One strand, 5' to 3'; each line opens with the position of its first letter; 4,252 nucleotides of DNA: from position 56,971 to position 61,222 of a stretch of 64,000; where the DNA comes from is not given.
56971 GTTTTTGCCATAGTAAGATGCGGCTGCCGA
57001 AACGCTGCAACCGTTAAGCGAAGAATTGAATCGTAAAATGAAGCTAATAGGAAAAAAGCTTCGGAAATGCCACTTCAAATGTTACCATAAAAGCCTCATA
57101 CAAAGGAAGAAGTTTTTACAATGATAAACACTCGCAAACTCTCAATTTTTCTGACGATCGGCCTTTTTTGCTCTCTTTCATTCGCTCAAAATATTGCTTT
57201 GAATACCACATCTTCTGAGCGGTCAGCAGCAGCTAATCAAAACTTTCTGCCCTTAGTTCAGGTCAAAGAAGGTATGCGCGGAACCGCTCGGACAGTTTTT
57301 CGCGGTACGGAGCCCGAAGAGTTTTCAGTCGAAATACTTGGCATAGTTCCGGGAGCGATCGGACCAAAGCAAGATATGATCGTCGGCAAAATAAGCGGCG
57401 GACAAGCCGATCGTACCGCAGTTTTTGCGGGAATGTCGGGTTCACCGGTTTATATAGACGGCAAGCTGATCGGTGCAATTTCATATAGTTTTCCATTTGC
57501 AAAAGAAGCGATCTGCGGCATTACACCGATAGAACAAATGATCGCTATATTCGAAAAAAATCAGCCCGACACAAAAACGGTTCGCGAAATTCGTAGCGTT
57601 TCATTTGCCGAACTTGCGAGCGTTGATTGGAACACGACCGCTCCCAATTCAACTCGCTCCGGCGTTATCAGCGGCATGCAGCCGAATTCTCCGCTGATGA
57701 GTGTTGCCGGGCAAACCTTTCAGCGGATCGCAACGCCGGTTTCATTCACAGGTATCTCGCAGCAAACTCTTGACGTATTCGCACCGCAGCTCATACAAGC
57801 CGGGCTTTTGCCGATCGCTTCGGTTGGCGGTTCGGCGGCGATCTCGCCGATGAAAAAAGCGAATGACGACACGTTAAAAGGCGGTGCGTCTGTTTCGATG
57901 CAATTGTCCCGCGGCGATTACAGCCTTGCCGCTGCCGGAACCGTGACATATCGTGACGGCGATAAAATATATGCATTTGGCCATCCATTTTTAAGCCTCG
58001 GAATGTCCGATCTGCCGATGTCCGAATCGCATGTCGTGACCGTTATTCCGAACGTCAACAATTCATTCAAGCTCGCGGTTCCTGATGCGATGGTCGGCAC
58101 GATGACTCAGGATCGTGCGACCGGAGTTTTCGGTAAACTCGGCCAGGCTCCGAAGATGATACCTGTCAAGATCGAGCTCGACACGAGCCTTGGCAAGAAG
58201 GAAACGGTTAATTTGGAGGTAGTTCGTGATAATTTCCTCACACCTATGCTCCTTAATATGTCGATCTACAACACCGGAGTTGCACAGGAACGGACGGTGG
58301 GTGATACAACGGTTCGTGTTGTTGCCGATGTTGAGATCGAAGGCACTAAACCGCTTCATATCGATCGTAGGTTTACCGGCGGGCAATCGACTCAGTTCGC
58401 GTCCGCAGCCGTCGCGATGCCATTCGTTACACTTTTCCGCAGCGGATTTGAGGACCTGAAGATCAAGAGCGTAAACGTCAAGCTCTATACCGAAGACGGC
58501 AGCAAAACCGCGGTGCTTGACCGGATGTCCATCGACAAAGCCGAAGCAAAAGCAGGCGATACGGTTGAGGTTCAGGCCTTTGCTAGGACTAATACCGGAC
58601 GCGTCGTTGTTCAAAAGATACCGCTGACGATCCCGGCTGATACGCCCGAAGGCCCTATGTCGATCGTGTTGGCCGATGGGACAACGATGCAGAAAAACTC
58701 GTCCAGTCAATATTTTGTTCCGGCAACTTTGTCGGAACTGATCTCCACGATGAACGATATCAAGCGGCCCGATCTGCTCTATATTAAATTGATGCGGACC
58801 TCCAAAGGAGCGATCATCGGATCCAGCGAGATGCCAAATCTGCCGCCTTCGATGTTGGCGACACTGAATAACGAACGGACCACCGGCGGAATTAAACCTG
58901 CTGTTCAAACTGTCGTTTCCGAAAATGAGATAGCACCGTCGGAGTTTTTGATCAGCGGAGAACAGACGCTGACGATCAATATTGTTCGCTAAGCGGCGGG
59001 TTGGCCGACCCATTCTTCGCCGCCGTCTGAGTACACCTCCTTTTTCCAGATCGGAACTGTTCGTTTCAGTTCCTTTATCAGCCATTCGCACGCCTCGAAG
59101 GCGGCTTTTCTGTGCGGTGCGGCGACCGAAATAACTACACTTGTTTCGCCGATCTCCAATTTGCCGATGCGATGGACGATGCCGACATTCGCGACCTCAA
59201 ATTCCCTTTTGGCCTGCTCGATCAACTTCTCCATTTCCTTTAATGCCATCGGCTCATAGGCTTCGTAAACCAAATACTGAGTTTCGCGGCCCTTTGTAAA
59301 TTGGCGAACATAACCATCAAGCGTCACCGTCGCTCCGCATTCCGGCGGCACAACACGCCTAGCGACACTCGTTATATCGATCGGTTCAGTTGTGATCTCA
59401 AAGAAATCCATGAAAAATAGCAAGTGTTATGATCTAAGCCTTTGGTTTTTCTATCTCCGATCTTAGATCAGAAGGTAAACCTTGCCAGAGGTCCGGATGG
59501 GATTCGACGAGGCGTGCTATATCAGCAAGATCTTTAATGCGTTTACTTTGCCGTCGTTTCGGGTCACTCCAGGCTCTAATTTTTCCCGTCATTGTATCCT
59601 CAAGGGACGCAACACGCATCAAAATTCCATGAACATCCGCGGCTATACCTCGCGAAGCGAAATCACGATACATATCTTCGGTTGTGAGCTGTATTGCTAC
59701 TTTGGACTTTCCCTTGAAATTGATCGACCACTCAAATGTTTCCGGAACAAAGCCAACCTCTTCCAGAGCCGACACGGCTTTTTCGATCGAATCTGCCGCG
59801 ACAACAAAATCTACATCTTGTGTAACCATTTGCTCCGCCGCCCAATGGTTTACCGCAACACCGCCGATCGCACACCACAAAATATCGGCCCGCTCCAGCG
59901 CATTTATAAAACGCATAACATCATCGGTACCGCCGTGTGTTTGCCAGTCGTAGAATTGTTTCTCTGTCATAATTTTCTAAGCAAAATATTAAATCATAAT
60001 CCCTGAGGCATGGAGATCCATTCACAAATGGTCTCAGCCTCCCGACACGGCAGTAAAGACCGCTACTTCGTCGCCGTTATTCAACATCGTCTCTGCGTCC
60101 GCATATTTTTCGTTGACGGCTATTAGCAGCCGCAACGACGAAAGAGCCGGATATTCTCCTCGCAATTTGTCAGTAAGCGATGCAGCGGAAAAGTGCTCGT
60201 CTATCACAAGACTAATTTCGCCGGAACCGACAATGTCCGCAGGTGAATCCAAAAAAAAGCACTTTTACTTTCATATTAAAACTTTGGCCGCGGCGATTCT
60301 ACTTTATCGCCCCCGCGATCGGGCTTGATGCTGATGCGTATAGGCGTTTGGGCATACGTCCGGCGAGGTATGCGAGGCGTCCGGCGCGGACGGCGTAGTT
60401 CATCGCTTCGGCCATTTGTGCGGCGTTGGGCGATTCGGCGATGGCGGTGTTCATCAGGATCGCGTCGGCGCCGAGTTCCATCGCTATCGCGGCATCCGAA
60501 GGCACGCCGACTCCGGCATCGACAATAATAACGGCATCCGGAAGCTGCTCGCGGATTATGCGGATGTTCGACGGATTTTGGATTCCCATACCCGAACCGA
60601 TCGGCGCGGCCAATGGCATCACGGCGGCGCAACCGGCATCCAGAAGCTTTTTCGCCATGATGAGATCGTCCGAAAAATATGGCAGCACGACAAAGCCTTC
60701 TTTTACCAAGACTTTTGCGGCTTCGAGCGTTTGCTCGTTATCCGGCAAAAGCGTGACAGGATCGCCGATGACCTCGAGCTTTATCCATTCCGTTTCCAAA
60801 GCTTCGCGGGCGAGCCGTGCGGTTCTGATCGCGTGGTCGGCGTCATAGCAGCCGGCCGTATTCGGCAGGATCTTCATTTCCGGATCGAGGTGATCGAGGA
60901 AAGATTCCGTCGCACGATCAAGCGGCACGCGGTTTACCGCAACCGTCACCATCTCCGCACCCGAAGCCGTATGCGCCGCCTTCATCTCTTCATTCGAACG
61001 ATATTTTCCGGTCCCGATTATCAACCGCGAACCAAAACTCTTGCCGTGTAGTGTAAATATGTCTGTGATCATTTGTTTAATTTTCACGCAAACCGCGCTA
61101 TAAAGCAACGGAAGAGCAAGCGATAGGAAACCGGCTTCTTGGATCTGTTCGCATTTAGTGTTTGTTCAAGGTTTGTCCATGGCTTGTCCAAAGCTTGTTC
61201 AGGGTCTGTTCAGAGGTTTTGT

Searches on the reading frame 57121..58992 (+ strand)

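Call 8: search_protein_families(library=pfam, proteins=[window:57121-58992:+], max_evalue=0.01)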
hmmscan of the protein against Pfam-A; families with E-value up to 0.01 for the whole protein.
window:57121-58992:+ (623 aa): 1 family
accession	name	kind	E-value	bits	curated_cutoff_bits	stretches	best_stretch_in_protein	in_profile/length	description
PF05580.18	Peptidase_S55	-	7.8e-08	33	25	1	39-124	106-194/210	SpoIVB peptidase S55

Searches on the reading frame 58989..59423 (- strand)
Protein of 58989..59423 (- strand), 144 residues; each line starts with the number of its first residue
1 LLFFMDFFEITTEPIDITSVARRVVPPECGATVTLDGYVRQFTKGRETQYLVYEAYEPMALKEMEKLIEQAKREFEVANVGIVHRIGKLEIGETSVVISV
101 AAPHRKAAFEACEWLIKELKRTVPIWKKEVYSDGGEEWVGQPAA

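Call 8: search_protein_families(library=pfam, proteins=[window:58989-59423:-], max_evalue=0.01)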
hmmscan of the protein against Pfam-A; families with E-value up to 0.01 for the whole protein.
window:58989-59423:- (144 aa): 1 family
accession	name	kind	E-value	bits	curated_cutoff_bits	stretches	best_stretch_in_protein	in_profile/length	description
PF02391.22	MoaE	-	6.4e-39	133.1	23.4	1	10-121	1-113/114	MoaE protein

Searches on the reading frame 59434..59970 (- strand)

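Call 8: search_protein_families(library=pfam, proteins=[window:59434-59970:-], max_evalue=0.01)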
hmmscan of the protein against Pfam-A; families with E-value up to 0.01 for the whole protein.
window:59434-59970:- (178 aa): 4 families
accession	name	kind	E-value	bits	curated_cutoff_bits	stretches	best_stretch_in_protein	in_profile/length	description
PF08843.17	AbiEii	-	4.6e-09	37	22.5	1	78-160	89-174/238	Nucleotidyl transferase AbiEii toxin, Type IV TA system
PF14907.12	NTP_transf_5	-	0.00037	20.6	31.2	1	50-157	94-214/249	Uncharacterised nucleotidyltransferase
PF09970.15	DUF2204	-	0.006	16.7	20.3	0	17-99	4-85/181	Nucleotidyl transferase of unknown function (DUF2204)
PF19502.5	DUF6036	-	0.0078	16.5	23.6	1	33-135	23-108/164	Nucleotidyltransferase of unknown function (DUF6036)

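Call 19: search_protein_families(library=padloc, proteins=[window:59434-59970:-], max_evalue=0.01)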
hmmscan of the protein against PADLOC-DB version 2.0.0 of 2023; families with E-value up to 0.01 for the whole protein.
window:59434-59970:- (178 aa): 3 families
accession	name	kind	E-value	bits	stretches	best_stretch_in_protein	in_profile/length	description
PDLC02291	AbiEii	-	4.1e-09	34.2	1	115-159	162-205/310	AbiEii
PDLC02314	AbiEii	-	0.0005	17.5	0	116-156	163-204/290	AbiEii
PDLC02306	AbiEii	-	0.0023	15.6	0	114-159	164-209/280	AbiEii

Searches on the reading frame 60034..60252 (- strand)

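Call 8: search_protein_families(library=pfam, proteins=[window:60034-60252:-], max_evalue=0.01)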
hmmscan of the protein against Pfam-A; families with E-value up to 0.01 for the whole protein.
window:60034-60252:- (72 aa): 1 family
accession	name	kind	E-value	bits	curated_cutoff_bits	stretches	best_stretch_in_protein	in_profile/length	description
PF02597.26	ThiS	-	1.2e-11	45.4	22.5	1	7-72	10-76/76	ThiS family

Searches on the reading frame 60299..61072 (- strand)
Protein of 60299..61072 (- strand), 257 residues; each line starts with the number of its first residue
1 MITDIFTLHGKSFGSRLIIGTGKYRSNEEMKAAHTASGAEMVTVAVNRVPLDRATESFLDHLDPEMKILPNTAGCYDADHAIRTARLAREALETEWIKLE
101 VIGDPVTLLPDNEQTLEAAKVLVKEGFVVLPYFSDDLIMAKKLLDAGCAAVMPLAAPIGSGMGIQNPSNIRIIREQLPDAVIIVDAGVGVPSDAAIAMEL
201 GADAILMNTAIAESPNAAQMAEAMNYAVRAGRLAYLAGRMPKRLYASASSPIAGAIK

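Call 8: search_protein_families(library=pfam, proteins=[window:60299-61072:-], max_evalue=0.01)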
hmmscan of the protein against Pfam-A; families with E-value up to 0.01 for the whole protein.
window:60299-61072:- (257 aa): 1 family
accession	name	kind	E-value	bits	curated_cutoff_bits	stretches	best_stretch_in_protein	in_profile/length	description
PF05690.20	ThiG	-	9.1e-105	349.9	23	1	8-251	2-247/247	Thiazole biosynthesis protein ThiG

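Call 9: search_protein_families(library=ncbifam, proteins=[window:60299-61072:-], max_evalue=0.01)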
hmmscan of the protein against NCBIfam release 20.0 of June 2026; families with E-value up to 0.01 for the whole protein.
window:60299-61072:- (257 aa): 8 families
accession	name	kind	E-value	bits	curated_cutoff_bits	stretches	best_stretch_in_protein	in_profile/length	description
NF009621.0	PRK13125.1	equivalog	5.7e-06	25.9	234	1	159-227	165-233/244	tryptophan synthase subunit alpha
NF003215.0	PRK04180.1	equivalog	2.6e-05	23.8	395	1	181-229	212-260/298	pyridoxal 5'-phosphate synthase lyase subunit PdxS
NF003198.0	PRK04169.1-2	subfamily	4.3e-05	22.7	247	1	166-228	185-246/249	geranylgeranylglyceryl/heptaprenylglyceryl phosphate synthase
TIGR00343.1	TIGR00343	equivalog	5.5e-05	22.8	438.45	1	181-228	201-248/287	pyridoxal 5'-phosphate synthase lyase subunit PdxS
NF002231.0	PRK01130.1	subfamily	0.00096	18.2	189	0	179-216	181-218/230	putative N-acetylmannosamine-6-phosphate 2-epimerase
NF003302.0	PRK04302.1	subfamily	0.0014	18.4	132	1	169-221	163-215/223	triose-phosphate isomerase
NF010386.0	PRK13813.1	equivalog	0.0021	17.7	208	1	165-228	149-213/216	orotidine 5'-phosphate decarboxylase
NF007151.0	PRK09585.3-6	equivalog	0.0056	15.4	599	1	158-228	322-389/396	anhydro-N-acetylmuramic acid kinase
